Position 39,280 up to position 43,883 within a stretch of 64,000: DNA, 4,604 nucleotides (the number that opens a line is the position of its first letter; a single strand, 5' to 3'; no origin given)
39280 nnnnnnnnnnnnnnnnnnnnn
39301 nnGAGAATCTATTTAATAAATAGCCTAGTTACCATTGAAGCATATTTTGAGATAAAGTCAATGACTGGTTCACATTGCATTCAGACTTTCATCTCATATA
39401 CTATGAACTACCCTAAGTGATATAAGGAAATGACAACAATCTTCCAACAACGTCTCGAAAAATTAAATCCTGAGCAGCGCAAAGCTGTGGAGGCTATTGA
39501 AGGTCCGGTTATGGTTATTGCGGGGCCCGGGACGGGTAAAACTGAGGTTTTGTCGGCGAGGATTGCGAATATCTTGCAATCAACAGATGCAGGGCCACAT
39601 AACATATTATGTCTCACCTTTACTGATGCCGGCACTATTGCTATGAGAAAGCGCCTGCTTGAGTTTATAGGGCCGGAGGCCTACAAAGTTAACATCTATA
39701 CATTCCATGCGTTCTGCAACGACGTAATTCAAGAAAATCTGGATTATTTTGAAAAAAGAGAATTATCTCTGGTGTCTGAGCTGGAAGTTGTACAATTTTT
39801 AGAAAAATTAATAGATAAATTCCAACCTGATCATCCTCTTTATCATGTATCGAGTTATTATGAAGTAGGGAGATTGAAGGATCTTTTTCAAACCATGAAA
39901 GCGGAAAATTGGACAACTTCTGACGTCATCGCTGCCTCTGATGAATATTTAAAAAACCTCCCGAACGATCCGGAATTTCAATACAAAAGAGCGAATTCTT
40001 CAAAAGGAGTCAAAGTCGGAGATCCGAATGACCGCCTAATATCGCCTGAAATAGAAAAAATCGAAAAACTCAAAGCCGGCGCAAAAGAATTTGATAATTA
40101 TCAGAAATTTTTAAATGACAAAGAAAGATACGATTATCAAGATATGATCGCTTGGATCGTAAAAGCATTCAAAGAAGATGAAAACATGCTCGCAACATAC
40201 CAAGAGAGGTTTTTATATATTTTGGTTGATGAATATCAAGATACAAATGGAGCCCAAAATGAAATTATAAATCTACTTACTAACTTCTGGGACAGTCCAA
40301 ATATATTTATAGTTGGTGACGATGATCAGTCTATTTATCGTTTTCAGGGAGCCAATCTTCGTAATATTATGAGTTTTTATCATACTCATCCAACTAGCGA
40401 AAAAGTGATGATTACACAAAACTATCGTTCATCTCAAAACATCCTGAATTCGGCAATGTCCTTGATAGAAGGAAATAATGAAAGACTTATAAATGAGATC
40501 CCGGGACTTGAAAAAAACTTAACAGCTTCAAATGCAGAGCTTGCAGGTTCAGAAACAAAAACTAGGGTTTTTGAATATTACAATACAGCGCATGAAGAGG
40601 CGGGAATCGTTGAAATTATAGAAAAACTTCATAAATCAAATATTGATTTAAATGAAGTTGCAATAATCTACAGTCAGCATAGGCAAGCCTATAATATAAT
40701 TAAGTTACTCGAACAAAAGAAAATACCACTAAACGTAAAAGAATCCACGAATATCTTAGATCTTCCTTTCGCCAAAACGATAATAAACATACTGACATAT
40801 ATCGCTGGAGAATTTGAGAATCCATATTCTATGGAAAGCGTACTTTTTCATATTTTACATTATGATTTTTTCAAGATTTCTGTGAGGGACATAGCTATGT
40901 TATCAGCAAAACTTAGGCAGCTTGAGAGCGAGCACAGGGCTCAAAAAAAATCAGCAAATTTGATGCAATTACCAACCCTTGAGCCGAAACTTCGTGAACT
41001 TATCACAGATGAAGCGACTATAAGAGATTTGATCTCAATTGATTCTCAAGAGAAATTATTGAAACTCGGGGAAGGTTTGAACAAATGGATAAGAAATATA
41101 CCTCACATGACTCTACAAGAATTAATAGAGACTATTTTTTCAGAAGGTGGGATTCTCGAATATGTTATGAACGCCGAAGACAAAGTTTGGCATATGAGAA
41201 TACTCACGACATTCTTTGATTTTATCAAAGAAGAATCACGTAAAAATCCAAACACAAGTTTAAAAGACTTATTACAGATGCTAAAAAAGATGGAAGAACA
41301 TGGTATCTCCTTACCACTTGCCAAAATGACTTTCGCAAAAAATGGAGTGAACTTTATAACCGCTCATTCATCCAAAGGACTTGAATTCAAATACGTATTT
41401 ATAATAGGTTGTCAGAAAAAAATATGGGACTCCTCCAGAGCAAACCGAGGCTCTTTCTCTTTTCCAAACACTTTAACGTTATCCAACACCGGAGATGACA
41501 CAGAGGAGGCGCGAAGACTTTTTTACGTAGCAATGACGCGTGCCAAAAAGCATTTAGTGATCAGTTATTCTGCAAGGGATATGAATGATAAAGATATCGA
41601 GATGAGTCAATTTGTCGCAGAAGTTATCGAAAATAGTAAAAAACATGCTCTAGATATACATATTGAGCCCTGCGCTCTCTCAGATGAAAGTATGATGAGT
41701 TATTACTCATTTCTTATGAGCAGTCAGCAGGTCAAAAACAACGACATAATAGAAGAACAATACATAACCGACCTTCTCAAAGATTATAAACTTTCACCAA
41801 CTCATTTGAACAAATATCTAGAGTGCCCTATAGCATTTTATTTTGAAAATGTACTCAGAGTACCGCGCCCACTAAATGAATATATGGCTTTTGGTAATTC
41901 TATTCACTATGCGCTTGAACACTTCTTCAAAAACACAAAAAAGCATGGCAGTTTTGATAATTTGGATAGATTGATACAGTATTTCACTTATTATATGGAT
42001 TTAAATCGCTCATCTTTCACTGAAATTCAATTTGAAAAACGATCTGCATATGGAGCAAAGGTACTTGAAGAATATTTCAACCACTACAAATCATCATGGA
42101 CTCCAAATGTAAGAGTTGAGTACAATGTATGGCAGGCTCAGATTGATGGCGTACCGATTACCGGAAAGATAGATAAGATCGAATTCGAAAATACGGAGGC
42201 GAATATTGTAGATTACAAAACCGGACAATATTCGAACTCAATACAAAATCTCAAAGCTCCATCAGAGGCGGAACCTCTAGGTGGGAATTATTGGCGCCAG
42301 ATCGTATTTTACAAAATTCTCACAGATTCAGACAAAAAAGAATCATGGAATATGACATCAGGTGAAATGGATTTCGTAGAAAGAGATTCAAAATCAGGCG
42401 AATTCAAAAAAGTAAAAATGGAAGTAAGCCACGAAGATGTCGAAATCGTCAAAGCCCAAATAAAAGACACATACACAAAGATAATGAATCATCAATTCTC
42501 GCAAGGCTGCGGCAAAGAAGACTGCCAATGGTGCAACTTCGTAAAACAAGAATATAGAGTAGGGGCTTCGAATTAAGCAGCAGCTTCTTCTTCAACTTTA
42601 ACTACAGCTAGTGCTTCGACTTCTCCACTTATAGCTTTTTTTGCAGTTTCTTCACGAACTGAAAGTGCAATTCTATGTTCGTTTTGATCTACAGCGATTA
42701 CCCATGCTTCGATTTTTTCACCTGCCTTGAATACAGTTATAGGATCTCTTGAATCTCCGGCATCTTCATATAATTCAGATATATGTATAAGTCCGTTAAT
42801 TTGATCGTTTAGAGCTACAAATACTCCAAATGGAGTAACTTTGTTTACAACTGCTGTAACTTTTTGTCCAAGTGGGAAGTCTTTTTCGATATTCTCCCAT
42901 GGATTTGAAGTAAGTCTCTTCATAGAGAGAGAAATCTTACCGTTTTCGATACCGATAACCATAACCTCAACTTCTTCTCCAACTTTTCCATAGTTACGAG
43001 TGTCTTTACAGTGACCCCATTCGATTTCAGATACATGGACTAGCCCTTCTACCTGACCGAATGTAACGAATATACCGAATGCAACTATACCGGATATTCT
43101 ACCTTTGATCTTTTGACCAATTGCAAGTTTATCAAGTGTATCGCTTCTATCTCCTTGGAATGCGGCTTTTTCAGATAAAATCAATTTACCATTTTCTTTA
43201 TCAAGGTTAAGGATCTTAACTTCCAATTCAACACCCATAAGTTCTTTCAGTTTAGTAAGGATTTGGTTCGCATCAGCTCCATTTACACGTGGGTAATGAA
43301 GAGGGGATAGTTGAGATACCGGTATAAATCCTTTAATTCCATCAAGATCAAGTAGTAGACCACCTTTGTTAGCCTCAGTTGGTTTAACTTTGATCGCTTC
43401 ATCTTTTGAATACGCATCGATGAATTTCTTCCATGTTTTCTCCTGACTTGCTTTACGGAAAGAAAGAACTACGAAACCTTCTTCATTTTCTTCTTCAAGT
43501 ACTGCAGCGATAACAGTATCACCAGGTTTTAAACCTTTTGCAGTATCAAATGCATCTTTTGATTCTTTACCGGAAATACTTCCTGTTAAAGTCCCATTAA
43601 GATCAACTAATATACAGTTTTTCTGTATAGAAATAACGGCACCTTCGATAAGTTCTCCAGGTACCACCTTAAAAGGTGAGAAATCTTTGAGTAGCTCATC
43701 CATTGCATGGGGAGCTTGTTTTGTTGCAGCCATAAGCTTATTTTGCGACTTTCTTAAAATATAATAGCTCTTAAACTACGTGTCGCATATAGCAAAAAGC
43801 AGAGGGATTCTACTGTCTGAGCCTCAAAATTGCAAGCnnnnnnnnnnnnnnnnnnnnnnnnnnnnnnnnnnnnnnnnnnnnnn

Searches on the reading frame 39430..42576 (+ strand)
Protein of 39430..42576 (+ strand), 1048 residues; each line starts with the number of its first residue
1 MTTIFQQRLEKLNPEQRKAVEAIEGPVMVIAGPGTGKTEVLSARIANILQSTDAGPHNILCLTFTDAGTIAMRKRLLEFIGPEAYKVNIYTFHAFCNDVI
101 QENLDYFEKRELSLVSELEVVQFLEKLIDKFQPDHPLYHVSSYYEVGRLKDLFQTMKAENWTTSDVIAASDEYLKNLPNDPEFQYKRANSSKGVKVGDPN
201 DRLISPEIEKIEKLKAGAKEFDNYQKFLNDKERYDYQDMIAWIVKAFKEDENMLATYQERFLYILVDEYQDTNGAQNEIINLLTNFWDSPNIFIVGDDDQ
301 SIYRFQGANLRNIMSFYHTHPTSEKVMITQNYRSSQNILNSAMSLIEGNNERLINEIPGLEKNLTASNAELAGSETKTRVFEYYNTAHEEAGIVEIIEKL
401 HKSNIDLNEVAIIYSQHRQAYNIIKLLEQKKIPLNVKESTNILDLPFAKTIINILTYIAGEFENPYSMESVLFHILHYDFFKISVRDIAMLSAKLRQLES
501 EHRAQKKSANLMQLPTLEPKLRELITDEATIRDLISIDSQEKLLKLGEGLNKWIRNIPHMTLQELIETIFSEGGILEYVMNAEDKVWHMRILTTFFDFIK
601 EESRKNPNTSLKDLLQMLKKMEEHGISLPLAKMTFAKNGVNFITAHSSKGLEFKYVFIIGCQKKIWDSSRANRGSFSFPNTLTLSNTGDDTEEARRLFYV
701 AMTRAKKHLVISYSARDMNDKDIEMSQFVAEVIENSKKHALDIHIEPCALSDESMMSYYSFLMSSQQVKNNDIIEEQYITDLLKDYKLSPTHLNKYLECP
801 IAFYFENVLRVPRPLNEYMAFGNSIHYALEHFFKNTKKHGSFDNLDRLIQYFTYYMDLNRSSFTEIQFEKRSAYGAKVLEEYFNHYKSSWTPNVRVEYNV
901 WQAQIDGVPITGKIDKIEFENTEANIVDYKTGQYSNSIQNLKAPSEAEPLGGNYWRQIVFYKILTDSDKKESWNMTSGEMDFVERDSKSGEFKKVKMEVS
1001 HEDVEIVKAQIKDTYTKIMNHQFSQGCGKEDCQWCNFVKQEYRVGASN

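Call 8: search_protein_families(library=pfam, proteins=[window:39430-42576:+], max_evalue=0.01)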
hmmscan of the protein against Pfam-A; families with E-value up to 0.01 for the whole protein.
window:39430-42576:+ (1048 aa): 9 families
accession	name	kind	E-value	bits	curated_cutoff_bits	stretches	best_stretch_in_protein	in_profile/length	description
PF00580.27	UvrD-helicase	-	1e-62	212.7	23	1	12-320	1-270/271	UvrD/REP helicase N-terminal domain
PF13361.12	UvrD_C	-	5.1e-36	125.2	25.6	1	327-714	2-348/350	UvrD-like helicase C-terminal domain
PF12705.13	PDDEXK_1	-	2.7e-23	83.6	22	1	787-1037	1-242/247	PD-(D/E)XK nuclease superfamily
PF13245.12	AAA_19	-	1.5e-18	67.7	25.1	1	16-305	1-133/134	AAA domain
PF13538.12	UvrD_C_2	-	4.8e-10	39.6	27.4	1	689-711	29-51/52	UvrD-like helicase C-terminal domain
PF01443.25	Viral_helicase1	-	7.2e-05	23.1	21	0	634-711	171-226/228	Viral superfamily 1 RNA helicase core domain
PF13604.12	AAA_30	-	0.00056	20.1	27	0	11-64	1-54/191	AAA domain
PF13087.12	AAA_12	-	0.0009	19.3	27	0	356-431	59-133/195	AAA domain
PF08696.17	Dna2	-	0.0013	18.9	22.4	0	786-895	54-163/204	DNA replication factor Dna2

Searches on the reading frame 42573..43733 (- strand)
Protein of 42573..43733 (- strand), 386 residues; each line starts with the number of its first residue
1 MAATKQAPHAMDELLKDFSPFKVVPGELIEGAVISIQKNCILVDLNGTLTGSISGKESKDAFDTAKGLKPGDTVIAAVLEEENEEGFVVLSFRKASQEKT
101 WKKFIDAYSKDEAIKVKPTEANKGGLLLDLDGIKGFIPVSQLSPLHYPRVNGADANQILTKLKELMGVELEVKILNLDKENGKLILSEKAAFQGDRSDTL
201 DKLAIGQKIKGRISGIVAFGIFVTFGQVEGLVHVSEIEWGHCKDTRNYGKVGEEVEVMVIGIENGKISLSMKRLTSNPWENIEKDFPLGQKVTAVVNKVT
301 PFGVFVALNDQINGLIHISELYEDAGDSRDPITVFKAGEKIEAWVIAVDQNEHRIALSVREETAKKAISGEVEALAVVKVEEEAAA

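Call 9: search_protein_families(library=pfam, proteins=[window:42573-43733:-], max_evalue=0.001)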
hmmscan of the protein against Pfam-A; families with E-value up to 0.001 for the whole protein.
window:42573-43733:- (386 aa): 5 families
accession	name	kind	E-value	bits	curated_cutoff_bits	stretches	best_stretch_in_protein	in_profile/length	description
PF00575.29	S1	-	1.1e-43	147.9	22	4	287-360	3-74/74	S1 RNA binding domain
PF23459.1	S1_RRP5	-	5.3e-10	40.2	27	1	289-359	4-72/72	RRP5 S1 domain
PF21710.3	Spt6_S1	-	9.5e-07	29.5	27.5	1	285-362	13-89/91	Spt6, S1/OB domain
PF21543.3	CvfB_2nd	-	2.2e-05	24.8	27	0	242-272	44-75/76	Virulence regulatory factor CvfB, second domain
PF13509.12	S1_2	-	8.6e-05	23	21.8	0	288-324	1-37/61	S1 domain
